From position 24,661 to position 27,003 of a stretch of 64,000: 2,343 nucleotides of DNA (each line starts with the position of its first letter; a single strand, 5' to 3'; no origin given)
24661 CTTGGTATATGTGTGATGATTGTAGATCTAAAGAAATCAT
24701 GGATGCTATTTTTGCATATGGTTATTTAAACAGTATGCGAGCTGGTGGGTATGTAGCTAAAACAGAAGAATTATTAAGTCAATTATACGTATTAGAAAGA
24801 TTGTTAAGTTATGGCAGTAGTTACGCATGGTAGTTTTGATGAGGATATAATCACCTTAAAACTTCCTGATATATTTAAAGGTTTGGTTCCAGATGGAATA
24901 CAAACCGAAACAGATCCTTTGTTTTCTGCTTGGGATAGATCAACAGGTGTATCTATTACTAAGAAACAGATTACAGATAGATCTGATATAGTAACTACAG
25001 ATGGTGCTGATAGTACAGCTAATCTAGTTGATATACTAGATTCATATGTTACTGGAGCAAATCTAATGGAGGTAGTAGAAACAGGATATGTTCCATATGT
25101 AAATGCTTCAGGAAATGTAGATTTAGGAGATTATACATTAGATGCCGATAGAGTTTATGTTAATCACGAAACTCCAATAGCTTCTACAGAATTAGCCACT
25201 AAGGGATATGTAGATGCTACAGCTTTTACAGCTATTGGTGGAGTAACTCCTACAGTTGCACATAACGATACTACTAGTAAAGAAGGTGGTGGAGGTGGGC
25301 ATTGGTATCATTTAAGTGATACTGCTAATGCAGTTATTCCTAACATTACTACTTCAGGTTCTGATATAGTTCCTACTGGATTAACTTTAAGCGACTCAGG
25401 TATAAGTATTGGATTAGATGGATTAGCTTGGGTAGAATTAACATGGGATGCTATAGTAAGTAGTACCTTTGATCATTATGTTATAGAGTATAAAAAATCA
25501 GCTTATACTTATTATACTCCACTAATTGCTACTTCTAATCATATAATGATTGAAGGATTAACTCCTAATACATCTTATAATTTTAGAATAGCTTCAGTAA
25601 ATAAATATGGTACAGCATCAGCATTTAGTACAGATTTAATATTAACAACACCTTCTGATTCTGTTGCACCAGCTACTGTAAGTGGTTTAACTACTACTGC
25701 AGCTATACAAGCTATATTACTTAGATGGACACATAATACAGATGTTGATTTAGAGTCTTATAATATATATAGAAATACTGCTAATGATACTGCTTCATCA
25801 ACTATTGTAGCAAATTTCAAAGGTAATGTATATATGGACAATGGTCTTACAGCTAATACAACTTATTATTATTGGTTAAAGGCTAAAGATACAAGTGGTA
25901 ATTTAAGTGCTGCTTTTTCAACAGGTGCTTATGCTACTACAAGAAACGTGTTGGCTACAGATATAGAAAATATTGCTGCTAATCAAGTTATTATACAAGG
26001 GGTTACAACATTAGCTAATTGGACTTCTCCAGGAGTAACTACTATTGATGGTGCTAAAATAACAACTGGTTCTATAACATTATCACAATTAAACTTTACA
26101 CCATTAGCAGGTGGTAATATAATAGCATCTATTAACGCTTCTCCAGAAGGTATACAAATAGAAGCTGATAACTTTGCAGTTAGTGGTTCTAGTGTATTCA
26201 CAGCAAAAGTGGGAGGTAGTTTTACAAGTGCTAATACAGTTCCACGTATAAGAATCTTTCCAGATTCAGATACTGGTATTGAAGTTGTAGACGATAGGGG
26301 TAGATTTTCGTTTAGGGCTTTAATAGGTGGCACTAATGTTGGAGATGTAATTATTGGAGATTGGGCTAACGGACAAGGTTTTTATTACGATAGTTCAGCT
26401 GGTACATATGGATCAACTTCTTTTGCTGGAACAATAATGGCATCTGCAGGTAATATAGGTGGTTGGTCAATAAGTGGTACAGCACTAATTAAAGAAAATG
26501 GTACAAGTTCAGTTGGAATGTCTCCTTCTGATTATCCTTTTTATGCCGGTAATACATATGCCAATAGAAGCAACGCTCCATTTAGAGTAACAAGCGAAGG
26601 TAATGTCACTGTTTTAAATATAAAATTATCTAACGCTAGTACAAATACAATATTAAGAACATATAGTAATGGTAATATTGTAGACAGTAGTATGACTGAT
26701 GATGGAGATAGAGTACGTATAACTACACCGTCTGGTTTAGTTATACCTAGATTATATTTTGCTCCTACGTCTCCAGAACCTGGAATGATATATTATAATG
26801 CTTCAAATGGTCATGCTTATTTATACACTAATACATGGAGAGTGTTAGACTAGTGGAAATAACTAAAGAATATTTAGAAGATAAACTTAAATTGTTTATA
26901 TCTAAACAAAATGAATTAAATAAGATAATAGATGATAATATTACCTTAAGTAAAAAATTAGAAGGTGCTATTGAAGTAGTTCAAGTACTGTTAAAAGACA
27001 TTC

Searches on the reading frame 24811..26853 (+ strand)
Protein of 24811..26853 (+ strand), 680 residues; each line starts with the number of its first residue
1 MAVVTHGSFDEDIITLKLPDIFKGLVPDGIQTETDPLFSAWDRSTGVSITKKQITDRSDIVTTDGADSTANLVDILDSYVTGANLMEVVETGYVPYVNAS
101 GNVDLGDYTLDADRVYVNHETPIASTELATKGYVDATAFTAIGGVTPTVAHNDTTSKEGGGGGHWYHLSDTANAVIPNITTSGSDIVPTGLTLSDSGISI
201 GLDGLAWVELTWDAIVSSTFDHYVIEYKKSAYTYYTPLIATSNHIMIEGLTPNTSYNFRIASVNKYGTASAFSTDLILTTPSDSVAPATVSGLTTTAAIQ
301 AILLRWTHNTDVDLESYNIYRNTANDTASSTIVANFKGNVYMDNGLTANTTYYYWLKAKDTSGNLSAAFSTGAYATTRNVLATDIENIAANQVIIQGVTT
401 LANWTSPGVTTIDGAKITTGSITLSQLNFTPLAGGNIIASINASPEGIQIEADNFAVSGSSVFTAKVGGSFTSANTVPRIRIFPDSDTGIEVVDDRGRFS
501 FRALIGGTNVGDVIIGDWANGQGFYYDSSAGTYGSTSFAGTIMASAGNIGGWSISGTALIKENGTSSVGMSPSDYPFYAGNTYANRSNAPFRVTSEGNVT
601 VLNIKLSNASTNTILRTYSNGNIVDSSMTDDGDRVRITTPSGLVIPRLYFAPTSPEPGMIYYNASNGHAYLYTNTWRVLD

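Call 22: search_protein_families(library=phrogs, proteins=[window:24811-26853:+], max_evalue=0.00001)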
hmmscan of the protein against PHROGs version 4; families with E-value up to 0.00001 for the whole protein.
window:24811-26853:+ (680 aa): 4 families
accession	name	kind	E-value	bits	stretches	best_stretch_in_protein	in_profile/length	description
phrog_31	-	tail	1.1e-16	60.9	1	188-641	870-1216/1565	central tail fiber J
phrog_11445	-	tail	7.4e-10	37.4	1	184-330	247-394/2001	minor tail protein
phrog_19394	-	tail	3.1e-07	30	1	276-387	74-183/999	tail fiber protein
phrog_496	-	tail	5.1e-06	26.4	0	287-378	258-349/769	tail fiber protein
